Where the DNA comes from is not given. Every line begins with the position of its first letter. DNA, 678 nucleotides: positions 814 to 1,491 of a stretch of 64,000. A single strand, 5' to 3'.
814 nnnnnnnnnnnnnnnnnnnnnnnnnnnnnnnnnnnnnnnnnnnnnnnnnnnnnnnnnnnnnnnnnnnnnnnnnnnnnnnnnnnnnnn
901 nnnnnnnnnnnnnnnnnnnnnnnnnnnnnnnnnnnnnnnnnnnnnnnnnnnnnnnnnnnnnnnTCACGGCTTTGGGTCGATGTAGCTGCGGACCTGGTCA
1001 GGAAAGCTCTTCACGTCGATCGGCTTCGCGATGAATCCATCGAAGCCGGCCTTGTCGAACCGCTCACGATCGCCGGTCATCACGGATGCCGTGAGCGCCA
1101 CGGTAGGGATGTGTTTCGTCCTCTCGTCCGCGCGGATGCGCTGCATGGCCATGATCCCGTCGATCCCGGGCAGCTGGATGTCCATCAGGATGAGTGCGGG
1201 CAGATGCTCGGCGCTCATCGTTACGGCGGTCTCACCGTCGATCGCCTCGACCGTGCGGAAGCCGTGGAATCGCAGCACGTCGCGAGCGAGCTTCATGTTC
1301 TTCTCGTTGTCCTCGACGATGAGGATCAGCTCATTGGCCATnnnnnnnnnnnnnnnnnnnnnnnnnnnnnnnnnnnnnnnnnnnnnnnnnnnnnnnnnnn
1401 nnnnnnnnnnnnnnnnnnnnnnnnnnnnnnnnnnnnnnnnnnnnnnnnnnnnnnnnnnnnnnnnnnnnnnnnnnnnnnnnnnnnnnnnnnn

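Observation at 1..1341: Branched receiver output: stand-alone CheY plus receiver-fused adenylate cyclase directly downstream of the kinase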

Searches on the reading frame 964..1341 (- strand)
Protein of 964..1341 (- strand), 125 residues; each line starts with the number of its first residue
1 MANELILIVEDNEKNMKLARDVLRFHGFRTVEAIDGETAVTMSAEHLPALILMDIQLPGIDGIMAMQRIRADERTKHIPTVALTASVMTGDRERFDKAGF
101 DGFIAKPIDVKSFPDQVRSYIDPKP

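Call 6: search_protein_families(library=pfam, proteins=[window:964-1341:-], max_evalue=0.01)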
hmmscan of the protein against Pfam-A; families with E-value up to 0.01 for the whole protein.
window:964-1341:- (125 aa): 1 family
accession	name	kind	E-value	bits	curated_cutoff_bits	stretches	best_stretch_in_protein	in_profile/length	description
PF00072.30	Response_reg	-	2.5e-22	79.6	30.2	1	6-114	1-107/111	Response regulator receiver domain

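Call 7: search_protein_families(library=ncbifam, proteins=[window:964-1341:-], max_evalue=0.01)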
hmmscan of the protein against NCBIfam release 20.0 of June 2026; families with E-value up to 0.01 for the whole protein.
window:964-1341:- (125 aa): 91 families (the best 25 are shown)
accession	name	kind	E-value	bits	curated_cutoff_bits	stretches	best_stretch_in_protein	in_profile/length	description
NF008318.0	PRK11107.1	equivalog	8.3e-27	93.6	890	1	6-121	670-785/920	two-component sensor histidine kinase BarA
TIGR02956.1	TMAO_torS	equivalog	4.9e-22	77.9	676.5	1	5-121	703-820/967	TMAO reductase system sensor histidine kinase/response regulator TorS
NF007135.0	PRK09581.1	equivalog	3.6e-21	75.5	474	1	5-119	4-118/457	PleD family two-component system response regulator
TIGR02154.1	PhoB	equivalog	6.9e-21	74.6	296.2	1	4-119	3-118/226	phosphate regulon transcriptional regulator PhoB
NF038297.2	hybrid_HK_HrmK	equivalog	7.5e-21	74.4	725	1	4-119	491-606/607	hybrid histidine kinase/response regulator HrmK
NF011874.0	PRK15347.1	equivalog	2.7e-20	72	852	1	6-113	693-802/921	two component system sensor kinase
NF008302.0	PRK11091.1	equivalog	1.4e-19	69.8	838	1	6-122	528-644/779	aerobic respiration two-component sensor histidine kinase ArcB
NF007546.0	PRK10161.1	equivalog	9.1e-17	61.4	471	1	5-115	4-114/229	phosphate response regulator transcription factor PhoB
NF041947.1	LuxQ_Vibrio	equivalog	1.5e-16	59.5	1200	1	6-119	725-837/843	quorum-sensing autoinducer 2 sensor kinase/phosphatase LuxQ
NF040689.1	MtrAB_MtrA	equivalog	1.9e-16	60.1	300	1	6-119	1-111/219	MtrAB system response regulator MtrA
NF008469.0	PRK11361.1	equivalog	7.3e-15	54.6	714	1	3-112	4-111/461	acetoacetate metabolism transcriptional regulator AtoC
NF008099.0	PRK10841.1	equivalog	2.8e-14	51.9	920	1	5-121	826-940/949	two-component system sensor histidine kinase RcsC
NF007982.1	PRK10710.1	equivalog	5.6e-14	52.3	380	1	3-113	7-114/235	envelope stress response regulator BaeR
NF041733.1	resp_reg_CseB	equivalog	5.8e-14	52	350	1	6-120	3-114/228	two-component system response regulator CseB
NF012023.0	PRK15479.1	equivalog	6.1e-14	52.1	337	1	6-119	3-114/224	transcriptional regulator TctD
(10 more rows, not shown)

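Call 8: find_encoding_contigs(protein=window:964-1341:-, flank=10000, max_places=6)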
Protein window:964-1341:- (125 aa): no gene with exactly this product is on record in the collection.

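Call 52: search_solved_structures(query=window:964-1341:-, max_evalue=1e-10, show_alignments=3)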
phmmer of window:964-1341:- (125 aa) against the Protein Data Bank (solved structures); distinct sequences matched with E-value up to 1e-10: 50.
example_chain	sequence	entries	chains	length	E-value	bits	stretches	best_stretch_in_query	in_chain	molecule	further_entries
1m5t_A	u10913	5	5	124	1.6e-27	99.3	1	5-125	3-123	cell division response regulator DivK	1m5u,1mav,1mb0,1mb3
9g85_A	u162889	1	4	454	2e-26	95.7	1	5-119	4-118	Response regulator PleD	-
2wb4_A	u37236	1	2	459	2.1e-26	95.7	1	5-119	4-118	DIGUANYLATE CYCLASE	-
9g86_A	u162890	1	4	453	2.2e-26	95.6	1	6-119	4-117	Response regulator PleD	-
1w25_A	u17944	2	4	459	2.3e-26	95.5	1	6-119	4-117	STALKED-CELL DIFFERENTIATION CONTROLLING PROTEIN | RESPONSE REGULATOR PLED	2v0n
7c1j_A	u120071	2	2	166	1.3e-18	70.5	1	2-110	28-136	Histidine kinase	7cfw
6qrj_A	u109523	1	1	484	7.3e-17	64.9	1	5-118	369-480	Hybrid kinase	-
9dvt_R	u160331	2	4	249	1.3e-16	64.2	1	6-121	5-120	DNA-binding dual master transcriptional regulator RpaA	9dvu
9xzo_A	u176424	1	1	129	3.7e-16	62.7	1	6-119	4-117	De novo protein M1X0B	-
1b00_A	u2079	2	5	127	1.8e-15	60.4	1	5-118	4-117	PHOSPHATE REGULON TRANSCRIPTIONAL REGULATORY PROTEIN PHOB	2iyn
1zes_A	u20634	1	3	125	1.8e-15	60.4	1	5-118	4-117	Phosphate regulon transcriptional regulatory protein phoB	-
4hns_A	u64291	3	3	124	3.5e-14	56.3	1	3-115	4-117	Chemotaxis protein CheY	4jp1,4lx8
3to5_A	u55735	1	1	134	4.2e-14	56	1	3-115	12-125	CheY homolog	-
2jba_A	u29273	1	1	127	4.7e-14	55.9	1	5-118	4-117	PHOSPHATE REGULON TRANSCRIPTIONAL REGULATORY PROTEIN PHOB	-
4hnq_A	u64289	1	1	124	6.3e-14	55.5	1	3-115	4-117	Chemotaxis protein CheY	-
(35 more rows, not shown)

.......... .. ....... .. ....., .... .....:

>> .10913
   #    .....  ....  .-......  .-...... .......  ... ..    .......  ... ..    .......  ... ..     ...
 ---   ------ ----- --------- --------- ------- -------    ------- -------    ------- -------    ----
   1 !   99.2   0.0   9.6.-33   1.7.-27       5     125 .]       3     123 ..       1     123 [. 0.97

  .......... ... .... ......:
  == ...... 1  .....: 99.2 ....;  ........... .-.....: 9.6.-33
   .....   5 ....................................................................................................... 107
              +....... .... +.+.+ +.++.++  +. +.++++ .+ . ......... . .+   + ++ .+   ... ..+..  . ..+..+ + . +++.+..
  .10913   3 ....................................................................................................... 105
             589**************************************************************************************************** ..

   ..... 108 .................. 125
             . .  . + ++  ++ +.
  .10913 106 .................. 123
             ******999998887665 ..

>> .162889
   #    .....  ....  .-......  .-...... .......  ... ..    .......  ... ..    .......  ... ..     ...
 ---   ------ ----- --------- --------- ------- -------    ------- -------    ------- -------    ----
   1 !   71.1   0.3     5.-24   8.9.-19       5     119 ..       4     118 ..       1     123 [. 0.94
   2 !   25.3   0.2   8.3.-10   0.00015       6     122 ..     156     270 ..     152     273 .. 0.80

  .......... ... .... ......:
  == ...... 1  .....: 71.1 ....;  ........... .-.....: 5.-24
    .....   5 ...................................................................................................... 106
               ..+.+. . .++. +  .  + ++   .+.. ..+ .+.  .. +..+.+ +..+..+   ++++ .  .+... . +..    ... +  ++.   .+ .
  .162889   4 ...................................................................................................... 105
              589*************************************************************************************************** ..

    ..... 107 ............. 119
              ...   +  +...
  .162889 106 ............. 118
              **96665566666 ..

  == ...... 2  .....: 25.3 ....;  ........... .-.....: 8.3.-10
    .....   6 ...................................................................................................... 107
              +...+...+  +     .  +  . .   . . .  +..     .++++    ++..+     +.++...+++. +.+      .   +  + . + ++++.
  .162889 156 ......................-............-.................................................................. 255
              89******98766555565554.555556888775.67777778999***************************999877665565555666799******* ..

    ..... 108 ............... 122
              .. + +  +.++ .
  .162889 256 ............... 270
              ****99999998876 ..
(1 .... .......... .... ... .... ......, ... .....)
